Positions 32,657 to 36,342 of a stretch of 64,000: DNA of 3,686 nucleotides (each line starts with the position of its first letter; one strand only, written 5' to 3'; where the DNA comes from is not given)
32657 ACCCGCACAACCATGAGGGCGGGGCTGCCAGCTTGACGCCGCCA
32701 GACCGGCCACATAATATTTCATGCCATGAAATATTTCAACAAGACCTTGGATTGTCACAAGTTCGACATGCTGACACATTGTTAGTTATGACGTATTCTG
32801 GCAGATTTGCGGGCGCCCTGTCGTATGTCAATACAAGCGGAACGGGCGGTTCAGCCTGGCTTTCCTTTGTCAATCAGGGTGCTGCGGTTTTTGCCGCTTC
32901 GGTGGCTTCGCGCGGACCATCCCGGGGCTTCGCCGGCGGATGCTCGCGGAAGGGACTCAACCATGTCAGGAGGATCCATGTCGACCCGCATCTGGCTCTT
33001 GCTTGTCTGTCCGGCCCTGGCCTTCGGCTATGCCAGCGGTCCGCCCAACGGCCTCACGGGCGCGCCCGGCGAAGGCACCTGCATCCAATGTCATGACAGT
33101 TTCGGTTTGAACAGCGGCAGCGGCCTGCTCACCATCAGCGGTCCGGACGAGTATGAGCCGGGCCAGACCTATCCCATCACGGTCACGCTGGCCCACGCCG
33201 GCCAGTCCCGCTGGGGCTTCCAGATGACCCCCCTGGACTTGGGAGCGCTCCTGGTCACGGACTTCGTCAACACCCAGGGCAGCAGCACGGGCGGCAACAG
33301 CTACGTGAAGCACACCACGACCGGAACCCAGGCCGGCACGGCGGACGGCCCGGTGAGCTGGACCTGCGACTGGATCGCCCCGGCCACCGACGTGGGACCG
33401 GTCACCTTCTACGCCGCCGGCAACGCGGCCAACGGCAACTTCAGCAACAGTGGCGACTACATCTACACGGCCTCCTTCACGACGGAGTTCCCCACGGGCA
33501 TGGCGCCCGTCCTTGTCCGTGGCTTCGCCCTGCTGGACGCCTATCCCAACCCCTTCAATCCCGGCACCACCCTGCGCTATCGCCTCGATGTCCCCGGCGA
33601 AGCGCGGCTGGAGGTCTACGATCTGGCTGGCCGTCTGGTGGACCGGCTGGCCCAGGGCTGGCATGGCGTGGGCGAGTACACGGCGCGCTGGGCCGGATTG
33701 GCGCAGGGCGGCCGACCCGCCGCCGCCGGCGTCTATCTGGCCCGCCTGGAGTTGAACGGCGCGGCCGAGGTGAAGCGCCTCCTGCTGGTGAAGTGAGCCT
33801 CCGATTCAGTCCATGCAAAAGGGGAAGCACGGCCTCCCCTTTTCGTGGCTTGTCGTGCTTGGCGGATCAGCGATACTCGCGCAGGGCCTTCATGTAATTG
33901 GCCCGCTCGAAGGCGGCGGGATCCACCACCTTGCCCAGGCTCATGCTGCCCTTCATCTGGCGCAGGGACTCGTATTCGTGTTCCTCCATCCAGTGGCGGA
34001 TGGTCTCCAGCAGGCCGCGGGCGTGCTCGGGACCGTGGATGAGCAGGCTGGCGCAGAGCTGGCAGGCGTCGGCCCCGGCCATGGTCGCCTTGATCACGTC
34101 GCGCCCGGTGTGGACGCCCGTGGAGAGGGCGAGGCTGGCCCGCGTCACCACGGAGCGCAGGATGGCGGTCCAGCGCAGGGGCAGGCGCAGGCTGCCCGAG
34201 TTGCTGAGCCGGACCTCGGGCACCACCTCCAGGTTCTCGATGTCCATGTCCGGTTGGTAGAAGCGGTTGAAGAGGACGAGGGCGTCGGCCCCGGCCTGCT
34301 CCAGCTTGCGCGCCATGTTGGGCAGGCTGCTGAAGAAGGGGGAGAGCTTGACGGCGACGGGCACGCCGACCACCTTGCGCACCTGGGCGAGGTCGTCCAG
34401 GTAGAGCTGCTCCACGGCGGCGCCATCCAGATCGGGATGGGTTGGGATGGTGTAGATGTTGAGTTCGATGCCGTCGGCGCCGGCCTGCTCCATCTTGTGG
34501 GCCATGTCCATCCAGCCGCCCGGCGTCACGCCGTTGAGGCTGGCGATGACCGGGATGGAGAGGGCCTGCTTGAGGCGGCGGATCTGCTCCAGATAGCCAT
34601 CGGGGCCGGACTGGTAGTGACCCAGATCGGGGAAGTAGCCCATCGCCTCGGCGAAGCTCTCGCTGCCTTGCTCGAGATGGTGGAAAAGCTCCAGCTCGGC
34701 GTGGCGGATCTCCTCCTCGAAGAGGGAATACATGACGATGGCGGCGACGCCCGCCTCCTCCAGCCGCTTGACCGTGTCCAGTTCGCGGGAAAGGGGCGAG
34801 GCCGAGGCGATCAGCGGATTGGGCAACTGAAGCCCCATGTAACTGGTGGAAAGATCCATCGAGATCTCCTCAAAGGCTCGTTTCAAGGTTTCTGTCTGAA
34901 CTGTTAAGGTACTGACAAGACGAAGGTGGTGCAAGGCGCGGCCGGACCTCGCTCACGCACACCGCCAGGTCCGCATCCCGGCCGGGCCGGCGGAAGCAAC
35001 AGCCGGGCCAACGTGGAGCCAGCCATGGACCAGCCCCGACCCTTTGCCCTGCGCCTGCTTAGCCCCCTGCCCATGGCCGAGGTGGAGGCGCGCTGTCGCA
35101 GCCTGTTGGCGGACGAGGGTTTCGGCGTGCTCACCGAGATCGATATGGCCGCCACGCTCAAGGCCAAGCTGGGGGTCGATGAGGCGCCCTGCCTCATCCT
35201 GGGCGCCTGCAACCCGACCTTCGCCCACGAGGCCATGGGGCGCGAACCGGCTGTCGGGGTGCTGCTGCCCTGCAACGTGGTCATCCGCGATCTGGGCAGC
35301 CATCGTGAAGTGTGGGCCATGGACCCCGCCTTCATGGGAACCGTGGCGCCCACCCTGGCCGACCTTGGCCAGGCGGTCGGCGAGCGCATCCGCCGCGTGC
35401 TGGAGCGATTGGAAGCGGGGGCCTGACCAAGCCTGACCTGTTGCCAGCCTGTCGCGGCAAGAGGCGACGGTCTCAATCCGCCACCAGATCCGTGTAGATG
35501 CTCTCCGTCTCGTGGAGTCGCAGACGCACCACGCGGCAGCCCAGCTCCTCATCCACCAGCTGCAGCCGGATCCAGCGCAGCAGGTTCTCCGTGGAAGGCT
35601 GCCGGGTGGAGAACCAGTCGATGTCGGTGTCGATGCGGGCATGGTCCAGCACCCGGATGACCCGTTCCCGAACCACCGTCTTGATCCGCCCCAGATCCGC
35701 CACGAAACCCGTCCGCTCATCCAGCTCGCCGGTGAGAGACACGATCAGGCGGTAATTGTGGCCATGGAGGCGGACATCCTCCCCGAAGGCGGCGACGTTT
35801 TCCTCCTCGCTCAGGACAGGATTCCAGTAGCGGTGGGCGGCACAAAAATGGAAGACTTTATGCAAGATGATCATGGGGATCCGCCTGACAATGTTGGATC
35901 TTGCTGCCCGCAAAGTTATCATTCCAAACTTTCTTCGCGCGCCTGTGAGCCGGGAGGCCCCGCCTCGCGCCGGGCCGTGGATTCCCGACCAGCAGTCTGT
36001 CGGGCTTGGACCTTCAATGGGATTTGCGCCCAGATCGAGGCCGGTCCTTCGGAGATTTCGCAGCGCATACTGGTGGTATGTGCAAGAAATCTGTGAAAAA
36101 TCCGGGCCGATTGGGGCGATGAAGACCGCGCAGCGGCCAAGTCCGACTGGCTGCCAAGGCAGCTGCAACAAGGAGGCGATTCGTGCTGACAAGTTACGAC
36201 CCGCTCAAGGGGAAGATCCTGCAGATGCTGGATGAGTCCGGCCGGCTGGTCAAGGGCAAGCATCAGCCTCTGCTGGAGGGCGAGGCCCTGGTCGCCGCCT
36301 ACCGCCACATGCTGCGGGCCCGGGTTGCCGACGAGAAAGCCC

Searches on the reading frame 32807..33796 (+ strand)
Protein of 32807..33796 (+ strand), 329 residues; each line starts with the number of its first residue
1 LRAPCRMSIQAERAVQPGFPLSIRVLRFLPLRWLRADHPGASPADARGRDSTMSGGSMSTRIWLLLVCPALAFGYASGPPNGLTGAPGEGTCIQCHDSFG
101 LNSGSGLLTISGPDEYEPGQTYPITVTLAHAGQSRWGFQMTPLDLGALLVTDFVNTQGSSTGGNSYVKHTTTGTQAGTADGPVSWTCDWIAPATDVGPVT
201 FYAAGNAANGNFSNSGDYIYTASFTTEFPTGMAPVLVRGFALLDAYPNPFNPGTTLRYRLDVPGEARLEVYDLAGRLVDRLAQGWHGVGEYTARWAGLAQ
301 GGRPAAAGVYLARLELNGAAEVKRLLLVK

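Call 12: search_protein_families(library=ncbifam, proteins=[window:32807-33796:+], max_evalue=0.001)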
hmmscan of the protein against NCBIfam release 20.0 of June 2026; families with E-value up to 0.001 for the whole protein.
window:32807-33796:+ (329 aa): 5 families
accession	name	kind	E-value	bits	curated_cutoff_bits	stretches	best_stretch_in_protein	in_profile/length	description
NF041895.1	choice_anch_V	domain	5.4e-35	120.7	42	1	65-224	2-149/150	choice-of-anchor V domain-containing protein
NF041894.1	MXAN_6652_fam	equivalog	4.5e-10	39.4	200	1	80-225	17-152/203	MXAN_6652 family MXYO-CTERM-anchored protein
TIGR04183.1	Por_Secre_tail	domain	2.1e-07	30.8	23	1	246-326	2-70/72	T9SS type A sorting domain-containing protein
NF033707.1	T9SS_sortase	equivalog_domain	8.8e-06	23.6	420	1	244-318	1000-1079/1095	type IX secretion system sortase PorU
NF052323.1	T9SSA_dep_M6i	equivalog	0.00016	19.7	600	1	246-317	961-1027/1043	T9SS-dependent M6-like inactivated metalloprotease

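Call 13: search_protein_families(library=pfam, proteins=[window:32807-33796:+], max_evalue=0.001)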
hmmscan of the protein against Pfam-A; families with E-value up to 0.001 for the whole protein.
window:32807-33796:+ (329 aa): 1 family
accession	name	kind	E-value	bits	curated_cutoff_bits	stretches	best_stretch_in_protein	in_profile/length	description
PF13860.13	FlgD_ig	-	2.6e-07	31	27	1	265-314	24-73/79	FlgD Ig-like domain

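Call 16: find_encoding_contigs(protein=window:32807-33796:+, flank=3000, max_places=10)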
Protein window:32807-33796:+ (329 aa): no gene with exactly this product is on record in the collection.
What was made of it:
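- Tried and rejected: Exact look-up of the choice-of-anchor V protein found nothing on record (call 16).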

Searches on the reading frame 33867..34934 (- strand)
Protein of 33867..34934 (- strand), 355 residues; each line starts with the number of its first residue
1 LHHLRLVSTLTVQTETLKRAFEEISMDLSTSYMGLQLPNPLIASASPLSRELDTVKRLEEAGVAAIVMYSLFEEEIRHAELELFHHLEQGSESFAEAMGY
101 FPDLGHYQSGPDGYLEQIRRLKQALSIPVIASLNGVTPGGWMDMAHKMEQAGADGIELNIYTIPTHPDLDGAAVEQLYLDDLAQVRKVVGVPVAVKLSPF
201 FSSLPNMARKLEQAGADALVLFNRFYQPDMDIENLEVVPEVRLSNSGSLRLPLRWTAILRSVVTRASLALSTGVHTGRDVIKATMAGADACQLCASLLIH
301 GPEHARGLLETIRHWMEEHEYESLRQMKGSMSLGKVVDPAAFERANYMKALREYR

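Call 12: search_protein_families(library=ncbifam, proteins=[window:33867-34934:-], max_evalue=0.001)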
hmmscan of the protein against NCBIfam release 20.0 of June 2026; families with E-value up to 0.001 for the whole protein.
window:33867-34934:- (355 aa): 13 families
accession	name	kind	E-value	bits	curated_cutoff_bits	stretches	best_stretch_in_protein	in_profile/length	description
NF005741.0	PRK07565.1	subfamily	2.2e-137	457.6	303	1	26-354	2-329/335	dihydroorotate dehydrogenase-like protein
NF005574.0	PRK07259.1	equivalog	4.1e-25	88.3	269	1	26-330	3-301/304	dihydroorotate dehydrogenase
NF006183.0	PRK08318.1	equivalog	2e-24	86.2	335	1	26-346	2-333/422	NAD-dependent dihydropyrimidine dehydrogenase subunit PreA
TIGR01037.2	pyrD_sub1_fam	subfamily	8.6e-22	77.6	270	1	28-329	1-297/300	dihydroorotate dehydrogenase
NF041011.1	dihydoor_dh_Arch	equivalog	2.6e-16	59.6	330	1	33-329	4-285/289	dihydroorotate dehydrogenase PyrD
NF002702.0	PRK02506.1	equivalog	3.5e-14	52.6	301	2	26-203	2-172/313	dihydroorotate oxidase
NF003648.0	PRK05286.2-1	equivalog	1.1e-05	24.5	433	0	260-331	280-355/360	quinone-dependent dihydroorotate dehydrogenase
NF003645.0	PRK05286.1-2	equivalog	5e-05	22.3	366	1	190-330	210-353/359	quinone-dependent dihydroorotate dehydrogenase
NF003652.0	PRK05286.2-5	equivalog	6.6e-05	22.2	267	0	191-323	215-351/353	quinone-dependent dihydroorotate dehydrogenase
NF003646.0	PRK05286.1-4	equivalog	6.8e-05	21.8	457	0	189-313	210-337/341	quinone-dependent dihydroorotate dehydrogenase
TIGR02151.1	IPP_isom_2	equivalog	0.00011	21.2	281.3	0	264-318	258-313/338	type 2 isopentenyl-diphosphate Delta-isomerase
TIGR01036.1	pyrD_sub2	equivalog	0.00011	21.1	200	1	16-330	35-353/356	dihydroorotate dehydrogenase (quinone)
NF003647.0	PRK05286.1-5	equivalog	0.00028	19.8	619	1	272-328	294-350/354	quinone-dependent dihydroorotate dehydrogenase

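Call 13: search_protein_families(library=pfam, proteins=[window:33867-34934:-], max_evalue=0.001)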
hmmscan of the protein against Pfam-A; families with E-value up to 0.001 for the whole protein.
window:33867-34934:- (355 aa): 3 families
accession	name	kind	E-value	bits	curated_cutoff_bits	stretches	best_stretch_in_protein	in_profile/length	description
PF01180.27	DHO_dh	-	1.8e-12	47.5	27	1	103-316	68-291/291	Dihydroorotate dehydrogenase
PF01070.24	FMN_dh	-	1.9e-06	27.6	24.9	1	175-318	203-327/350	FMN-dependent dehydrogenase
PF01207.24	Dus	-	4.6e-05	23.1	20.4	0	111-156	169-211/311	Dihydrouridine synthase (Dus)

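Call 56: find_homologous_proteins(query=window:33867-34934:-, max_evalue=1e-60)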
Query window:33867-34934:- (355 aa): 7992 proteins with E <= 1e-60 among 8000 candidates; the best 120 are listed.
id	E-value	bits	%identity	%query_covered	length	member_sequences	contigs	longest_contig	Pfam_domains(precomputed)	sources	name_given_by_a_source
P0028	1.9e-215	732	100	93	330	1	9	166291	PF01070.25,PF01180.28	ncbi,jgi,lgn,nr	ncbi:MAG: dihydroorotate dehydrogenase-like protein [bacterium]|jgi:dihydroorotate dehydrogenase (fu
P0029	1.0e-193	661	89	93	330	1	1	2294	PF01070.25,PF01180.28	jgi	jgi:dihydroorotate dehydrogenase (fumarate)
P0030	5.2e-191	652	87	93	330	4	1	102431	PF01180.28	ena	-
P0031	1.0e-186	638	85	93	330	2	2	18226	PF01070.25,PF01180.28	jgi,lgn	-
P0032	1.8e-184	631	84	93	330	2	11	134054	PF01070.25,PF01180.28,PF01207.24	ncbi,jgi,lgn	jgi:dihydroorotate dehydrogenase (fumarate)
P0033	3.8e-184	630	84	93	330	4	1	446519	PF01180.28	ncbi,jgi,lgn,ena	ncbi:MAG: dihydroorotate dehydrogenase-like protein [Candidatus Delongbacteria bacterium]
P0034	4.9e-183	626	85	93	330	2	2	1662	PF01070.25,PF01180.28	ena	-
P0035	7.5e-177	606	80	93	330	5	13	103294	PF01070.25,PF01180.28,PF01207.24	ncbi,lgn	-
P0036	3.2e-174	597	79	93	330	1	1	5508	PF01070.25,PF01180.28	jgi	-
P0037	5.5e-174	596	79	93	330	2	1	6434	PF01070.25,PF01180.28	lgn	-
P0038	6.3e-173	593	79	93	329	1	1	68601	PF01070.25,PF01180.28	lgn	-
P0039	1.6e-168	578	77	93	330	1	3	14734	PF01070.25,PF01180.28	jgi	jgi:dihydroorotate dehydrogenase (fumarate)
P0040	4.3e-136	472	65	93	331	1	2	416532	PF01180.28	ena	-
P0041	4.0e-129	449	61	93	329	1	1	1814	PF00701.29,PF01180.28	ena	-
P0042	8.0e-129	448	61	93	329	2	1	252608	PF01180.28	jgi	jgi:dihydroorotate dehydrogenase (fumarate)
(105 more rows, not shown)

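Call 57: find_encoding_contigs(protein=P0028, flank=3500, max_places=10)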
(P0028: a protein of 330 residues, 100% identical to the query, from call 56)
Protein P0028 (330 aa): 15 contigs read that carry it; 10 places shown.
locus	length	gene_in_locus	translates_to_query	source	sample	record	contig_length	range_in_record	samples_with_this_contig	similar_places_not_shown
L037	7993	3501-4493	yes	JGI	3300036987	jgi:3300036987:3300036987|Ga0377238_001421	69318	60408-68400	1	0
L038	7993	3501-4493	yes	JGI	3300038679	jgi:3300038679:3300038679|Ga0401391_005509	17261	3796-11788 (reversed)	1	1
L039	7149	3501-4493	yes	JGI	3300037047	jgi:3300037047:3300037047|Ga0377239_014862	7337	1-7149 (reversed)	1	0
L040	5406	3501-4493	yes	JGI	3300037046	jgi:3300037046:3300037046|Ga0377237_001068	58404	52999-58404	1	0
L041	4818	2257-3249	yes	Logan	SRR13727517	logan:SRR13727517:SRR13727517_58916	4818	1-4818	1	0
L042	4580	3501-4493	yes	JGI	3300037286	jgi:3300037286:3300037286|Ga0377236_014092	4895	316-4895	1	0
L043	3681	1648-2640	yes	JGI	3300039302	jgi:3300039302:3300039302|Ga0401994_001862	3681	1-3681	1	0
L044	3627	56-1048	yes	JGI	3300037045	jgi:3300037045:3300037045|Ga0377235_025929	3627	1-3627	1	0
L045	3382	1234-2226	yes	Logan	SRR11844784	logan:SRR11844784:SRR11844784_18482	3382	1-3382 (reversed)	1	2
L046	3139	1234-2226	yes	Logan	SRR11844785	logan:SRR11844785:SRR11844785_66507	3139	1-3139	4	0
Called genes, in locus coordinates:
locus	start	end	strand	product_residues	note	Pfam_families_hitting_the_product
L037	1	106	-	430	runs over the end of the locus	PF00364:Biotin_lipoyl, PF25997:BSH_YhbJ (weak), PF02817:E3_binding, PF00198:2-oxoacid_dh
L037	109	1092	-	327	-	PF02779:Transket_pyr, PF02780:Transketolase_C, PF17147:PFOR_II (faint)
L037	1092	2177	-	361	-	PF00676:E1_dh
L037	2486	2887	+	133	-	PF01242:PTPS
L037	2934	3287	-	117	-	PF03625:DUF302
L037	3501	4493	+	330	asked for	PF01070:FMN_dh (faint), PF01180:DHO_dh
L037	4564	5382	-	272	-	PF13860:FlgD_ig (weak)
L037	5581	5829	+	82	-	-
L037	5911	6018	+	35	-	-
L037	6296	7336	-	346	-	PF01925:TauE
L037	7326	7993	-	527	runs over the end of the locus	?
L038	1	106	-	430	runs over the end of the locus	PF00364:Biotin_lipoyl, PF25997:BSH_YhbJ (weak), PF02817:E3_binding, PF00198:2-oxoacid_dh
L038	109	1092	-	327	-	PF02779:Transket_pyr, PF02780:Transketolase_C, PF17147:PFOR_II (faint)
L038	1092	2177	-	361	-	PF00676:E1_dh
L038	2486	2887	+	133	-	PF01242:PTPS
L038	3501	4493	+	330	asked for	PF01070:FMN_dh (faint), PF01180:DHO_dh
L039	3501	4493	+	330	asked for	PF01070:FMN_dh (faint), PF01180:DHO_dh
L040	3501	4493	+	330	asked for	PF01070:FMN_dh (faint), PF01180:DHO_dh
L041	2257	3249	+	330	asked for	PF01070:FMN_dh (faint), PF01180:DHO_dh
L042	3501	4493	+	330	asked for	PF01070:FMN_dh (faint), PF01180:DHO_dh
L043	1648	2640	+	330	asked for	PF01070:FMN_dh (faint), PF01180:DHO_dh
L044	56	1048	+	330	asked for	PF01070:FMN_dh (faint), PF01180:DHO_dh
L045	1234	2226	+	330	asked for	PF01070:FMN_dh (faint), PF01180:DHO_dh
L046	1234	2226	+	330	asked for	PF01070:FMN_dh (faint), PF01180:DHO_dh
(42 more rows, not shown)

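Call 60: find_encoding_contigs(protein=P0030, flank=3500, max_places=3)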
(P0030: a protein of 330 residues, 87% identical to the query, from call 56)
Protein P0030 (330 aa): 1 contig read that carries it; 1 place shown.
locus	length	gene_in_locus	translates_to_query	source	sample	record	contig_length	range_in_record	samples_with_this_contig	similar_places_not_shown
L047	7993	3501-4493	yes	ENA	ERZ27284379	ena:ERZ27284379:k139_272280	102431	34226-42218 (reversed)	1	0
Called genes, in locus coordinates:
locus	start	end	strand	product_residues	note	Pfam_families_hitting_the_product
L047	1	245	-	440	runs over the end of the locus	PF00364:Biotin_lipoyl, PF02817:E3_binding, PF00198:2-oxoacid_dh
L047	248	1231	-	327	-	PF02779:Transket_pyr, PF02780:Transketolase_C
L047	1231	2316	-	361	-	PF00676:E1_dh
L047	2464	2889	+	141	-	PF01242:PTPS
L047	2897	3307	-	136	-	PF03625:DUF302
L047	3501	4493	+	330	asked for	PF01180:DHO_dh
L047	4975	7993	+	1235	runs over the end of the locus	PF28492:Beta_helix_4 (weak), PF05048:NosD (faint), PF13229:Beta_helix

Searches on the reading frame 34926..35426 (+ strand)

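Call 12: search_protein_families(library=ncbifam, proteins=[window:34926-35426:+], max_evalue=0.001)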
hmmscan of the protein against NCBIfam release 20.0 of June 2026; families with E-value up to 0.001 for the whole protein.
window:34926-35426:+ (166 aa): 0 families

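Call 13: search_protein_families(library=pfam, proteins=[window:34926-35426:+], max_evalue=0.001)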
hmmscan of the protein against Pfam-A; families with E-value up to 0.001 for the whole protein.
window:34926-35426:+ (166 aa): 1 family
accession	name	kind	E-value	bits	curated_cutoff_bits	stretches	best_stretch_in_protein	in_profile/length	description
PF03625.19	DUF302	-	6e-21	74.5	23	1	72-134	1-63/63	Domain of unknown function DUF302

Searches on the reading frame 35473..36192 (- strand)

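Call 76: search_protein_families(library=pfam, proteins=[window:35473-36192:-], max_evalue=0.00001)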
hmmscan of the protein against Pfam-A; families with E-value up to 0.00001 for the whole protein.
window:35473-36192:- (239 aa): 1 family
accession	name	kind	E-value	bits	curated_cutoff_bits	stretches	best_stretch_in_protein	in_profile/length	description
PF01242.24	PTPS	-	3.1e-25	88.9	22.4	1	110-234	2-116/121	6-pyruvoyl tetrahydropterin synthase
